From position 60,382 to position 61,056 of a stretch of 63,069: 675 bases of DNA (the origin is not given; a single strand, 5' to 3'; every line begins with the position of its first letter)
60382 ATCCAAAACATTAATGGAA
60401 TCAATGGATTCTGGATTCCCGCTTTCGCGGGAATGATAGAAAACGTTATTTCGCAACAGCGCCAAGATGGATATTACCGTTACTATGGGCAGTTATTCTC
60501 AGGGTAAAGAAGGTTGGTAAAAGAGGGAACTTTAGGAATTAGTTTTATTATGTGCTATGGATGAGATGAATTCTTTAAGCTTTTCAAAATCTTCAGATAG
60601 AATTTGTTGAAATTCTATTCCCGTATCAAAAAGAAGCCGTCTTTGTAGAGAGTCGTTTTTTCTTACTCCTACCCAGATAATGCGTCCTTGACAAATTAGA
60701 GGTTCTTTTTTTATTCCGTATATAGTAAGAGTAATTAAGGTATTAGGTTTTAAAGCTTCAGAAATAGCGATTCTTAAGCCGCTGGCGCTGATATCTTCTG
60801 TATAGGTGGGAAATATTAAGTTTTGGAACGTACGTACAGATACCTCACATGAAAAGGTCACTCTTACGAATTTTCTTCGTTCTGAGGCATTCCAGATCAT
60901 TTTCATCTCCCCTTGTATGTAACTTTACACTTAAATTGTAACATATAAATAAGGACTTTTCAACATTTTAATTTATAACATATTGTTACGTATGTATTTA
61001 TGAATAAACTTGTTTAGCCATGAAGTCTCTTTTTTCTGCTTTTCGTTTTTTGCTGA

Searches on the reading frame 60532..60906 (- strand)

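Call 42: search_protein_families(library=pfam, proteins=[window:60532-60906:-], max_evalue=0.01)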
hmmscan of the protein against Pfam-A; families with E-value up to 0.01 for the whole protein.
window:60532-60906:- (124 aa): 1 family
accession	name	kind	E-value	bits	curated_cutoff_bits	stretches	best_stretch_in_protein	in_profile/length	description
PF07238.19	PilZ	-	6.1e-14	52.6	22.5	1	9-114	1-100/102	PilZ domain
